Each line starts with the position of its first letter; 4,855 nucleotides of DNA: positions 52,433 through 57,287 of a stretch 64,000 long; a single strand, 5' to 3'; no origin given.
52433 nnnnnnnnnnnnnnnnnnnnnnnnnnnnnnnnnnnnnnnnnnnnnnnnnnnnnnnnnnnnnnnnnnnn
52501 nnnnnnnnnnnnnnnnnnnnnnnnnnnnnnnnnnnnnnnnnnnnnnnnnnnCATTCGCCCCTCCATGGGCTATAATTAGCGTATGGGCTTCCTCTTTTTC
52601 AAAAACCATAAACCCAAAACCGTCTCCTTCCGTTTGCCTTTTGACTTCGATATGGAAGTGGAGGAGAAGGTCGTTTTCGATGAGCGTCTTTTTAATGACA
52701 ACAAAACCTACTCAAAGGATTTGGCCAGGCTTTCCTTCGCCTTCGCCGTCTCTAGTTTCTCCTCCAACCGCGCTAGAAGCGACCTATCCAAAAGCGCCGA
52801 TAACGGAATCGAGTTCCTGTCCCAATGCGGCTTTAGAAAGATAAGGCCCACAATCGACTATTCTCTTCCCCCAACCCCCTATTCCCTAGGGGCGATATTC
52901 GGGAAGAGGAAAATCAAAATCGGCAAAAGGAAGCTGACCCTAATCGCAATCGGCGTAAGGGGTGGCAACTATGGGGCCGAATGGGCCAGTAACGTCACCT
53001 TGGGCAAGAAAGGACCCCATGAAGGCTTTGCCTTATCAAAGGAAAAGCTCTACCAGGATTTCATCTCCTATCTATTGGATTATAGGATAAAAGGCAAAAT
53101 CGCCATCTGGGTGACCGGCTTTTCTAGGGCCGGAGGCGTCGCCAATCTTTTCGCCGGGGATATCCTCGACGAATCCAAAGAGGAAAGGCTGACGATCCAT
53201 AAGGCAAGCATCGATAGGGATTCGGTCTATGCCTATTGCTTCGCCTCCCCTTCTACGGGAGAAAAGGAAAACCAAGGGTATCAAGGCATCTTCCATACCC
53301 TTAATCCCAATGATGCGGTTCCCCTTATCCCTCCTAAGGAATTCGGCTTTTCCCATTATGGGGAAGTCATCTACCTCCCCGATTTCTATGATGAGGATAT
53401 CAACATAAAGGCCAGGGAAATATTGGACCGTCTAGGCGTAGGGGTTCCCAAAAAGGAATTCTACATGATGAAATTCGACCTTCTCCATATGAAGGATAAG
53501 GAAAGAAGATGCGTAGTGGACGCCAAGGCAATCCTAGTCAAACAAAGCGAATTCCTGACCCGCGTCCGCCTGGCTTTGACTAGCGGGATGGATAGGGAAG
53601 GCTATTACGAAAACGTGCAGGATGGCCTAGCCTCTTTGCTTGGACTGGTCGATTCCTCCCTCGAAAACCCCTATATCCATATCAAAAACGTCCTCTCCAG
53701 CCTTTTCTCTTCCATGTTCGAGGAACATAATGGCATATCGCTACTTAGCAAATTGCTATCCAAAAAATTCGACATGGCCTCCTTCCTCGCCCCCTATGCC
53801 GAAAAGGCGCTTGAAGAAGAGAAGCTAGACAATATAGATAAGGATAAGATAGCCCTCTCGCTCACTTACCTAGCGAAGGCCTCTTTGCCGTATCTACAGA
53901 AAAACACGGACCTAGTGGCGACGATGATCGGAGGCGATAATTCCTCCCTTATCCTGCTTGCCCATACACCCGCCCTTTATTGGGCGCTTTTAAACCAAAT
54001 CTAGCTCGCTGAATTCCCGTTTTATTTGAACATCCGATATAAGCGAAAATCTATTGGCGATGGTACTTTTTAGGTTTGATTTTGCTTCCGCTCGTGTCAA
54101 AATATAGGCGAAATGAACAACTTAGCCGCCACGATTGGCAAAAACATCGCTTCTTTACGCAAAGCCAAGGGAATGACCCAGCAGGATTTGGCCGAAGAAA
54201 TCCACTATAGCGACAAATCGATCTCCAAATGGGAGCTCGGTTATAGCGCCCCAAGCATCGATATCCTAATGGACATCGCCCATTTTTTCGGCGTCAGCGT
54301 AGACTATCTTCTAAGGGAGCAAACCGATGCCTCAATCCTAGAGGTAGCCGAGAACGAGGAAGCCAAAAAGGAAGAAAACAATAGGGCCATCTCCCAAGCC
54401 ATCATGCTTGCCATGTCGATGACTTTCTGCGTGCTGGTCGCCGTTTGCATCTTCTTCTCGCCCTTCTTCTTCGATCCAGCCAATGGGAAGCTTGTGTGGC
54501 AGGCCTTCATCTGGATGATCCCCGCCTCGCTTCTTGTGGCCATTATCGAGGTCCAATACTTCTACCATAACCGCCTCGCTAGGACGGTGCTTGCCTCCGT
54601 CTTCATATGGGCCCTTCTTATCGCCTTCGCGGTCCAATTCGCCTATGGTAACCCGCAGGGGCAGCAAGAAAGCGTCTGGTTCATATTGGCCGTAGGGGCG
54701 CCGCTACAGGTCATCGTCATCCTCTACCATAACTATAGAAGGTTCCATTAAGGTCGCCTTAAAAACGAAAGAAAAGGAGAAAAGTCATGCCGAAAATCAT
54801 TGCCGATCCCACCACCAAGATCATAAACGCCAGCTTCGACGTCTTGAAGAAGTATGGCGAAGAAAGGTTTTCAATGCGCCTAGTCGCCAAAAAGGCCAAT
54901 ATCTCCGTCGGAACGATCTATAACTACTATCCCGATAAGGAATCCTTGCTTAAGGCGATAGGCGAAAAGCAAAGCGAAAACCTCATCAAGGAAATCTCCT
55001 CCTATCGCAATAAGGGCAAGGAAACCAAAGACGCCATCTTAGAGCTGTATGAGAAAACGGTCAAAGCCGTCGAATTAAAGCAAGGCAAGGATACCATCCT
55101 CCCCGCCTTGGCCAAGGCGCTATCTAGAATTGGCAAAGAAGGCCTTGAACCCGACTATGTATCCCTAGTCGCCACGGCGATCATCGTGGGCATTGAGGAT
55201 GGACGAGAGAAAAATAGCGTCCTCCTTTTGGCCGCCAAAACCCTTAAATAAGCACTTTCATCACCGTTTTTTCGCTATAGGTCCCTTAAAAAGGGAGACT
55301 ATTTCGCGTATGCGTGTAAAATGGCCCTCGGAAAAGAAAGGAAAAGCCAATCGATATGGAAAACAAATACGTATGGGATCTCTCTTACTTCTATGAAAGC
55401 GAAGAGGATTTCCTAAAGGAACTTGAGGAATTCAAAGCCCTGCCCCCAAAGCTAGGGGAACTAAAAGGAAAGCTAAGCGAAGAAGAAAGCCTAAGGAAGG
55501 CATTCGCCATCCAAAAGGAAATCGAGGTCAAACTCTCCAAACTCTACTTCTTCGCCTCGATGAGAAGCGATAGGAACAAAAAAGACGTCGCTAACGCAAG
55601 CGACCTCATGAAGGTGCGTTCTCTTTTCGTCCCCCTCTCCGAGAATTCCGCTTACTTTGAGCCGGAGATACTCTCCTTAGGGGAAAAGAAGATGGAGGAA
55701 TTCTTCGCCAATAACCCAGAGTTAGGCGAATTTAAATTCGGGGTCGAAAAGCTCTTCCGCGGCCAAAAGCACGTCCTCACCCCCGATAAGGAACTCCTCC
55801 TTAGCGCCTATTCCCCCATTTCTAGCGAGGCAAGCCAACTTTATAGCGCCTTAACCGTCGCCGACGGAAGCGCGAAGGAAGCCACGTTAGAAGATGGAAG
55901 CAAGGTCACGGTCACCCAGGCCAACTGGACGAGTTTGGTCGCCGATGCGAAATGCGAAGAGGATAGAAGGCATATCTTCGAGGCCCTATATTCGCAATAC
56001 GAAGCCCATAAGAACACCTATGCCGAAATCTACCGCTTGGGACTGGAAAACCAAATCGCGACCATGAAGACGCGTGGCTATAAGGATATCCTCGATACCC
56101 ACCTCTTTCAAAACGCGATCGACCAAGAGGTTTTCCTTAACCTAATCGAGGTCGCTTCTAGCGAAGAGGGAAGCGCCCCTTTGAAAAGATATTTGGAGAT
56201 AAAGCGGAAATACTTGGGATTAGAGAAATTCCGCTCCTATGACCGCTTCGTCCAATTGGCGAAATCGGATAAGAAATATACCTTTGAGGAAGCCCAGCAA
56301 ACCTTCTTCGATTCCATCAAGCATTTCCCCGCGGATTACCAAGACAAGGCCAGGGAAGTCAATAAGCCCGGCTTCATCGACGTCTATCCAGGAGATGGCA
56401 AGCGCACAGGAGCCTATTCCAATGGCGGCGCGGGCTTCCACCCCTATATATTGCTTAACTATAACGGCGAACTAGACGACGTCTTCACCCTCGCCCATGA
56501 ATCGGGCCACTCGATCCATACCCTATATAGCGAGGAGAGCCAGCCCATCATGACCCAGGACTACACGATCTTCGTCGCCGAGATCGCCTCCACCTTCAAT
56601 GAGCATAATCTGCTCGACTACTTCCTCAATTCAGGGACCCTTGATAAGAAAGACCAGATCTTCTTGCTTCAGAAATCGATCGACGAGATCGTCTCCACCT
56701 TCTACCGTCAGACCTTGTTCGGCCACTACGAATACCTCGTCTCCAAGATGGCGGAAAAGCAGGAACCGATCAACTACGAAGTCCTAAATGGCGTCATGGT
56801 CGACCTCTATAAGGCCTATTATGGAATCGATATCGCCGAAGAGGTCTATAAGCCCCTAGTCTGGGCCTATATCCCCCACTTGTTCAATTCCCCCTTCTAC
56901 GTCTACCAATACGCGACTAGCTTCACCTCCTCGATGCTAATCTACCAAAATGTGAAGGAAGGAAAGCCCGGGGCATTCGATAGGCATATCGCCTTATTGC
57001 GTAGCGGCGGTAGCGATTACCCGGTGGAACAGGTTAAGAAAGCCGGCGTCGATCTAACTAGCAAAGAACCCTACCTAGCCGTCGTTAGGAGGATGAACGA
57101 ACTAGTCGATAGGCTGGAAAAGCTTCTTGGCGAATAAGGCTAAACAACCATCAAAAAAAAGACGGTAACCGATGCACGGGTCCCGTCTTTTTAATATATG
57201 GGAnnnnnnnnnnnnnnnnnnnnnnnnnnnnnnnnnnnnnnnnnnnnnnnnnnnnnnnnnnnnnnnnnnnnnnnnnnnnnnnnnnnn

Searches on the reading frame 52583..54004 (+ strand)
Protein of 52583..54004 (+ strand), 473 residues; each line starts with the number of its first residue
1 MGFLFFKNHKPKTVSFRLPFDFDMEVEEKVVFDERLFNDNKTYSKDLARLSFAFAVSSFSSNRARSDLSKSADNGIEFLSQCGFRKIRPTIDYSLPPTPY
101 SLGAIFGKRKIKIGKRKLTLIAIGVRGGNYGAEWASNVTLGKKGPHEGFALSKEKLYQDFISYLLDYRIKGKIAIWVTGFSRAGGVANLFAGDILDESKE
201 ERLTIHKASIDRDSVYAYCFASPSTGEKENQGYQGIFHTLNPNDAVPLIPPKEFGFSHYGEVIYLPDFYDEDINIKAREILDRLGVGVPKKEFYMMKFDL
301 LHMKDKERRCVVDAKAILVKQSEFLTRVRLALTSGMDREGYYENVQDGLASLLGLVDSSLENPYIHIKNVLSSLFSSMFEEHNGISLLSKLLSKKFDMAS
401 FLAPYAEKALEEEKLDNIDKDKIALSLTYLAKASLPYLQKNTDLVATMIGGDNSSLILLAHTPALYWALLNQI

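Call 81: search_protein_families(library=pfam, proteins=[window:52583-54004:+], max_evalue=0.00001)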
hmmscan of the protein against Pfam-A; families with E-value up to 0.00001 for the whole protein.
window:52583-54004:+ (473 aa): 1 family
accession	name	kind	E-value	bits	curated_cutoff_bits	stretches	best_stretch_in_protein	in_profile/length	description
PF01764.32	Lipase_3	-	1.8e-06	28.3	22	1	146-252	35-138/140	Lipase (class 3)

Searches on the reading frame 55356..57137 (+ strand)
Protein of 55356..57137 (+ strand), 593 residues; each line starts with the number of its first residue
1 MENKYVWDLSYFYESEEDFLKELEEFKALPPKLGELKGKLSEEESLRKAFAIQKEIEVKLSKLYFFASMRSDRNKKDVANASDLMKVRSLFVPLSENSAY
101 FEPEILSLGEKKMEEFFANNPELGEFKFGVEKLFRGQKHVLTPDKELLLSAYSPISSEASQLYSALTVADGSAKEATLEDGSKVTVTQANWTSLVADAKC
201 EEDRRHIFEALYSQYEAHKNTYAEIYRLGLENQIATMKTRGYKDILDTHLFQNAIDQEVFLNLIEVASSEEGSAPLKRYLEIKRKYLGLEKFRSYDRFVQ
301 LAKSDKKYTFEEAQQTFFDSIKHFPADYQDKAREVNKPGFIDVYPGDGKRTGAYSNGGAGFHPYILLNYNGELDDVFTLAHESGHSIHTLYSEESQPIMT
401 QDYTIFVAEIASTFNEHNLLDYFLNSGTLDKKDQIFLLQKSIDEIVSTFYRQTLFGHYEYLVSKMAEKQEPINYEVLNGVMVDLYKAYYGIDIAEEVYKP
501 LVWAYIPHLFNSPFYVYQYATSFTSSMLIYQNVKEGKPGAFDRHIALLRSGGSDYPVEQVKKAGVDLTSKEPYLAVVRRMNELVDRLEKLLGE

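Call 81: search_protein_families(library=pfam, proteins=[window:55356-57137:+], max_evalue=0.00001)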
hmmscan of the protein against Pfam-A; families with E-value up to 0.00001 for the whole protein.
window:55356-57137:+ (593 aa): 2 families
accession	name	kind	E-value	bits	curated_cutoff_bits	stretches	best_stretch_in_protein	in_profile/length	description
PF01432.26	Peptidase_M3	-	8.3e-55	187.4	27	1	198-575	5-453/457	Peptidase family M3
PF08439.15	Peptidase_M3_N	-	5.2e-16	59.1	25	1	104-170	1-67/70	Oligopeptidase F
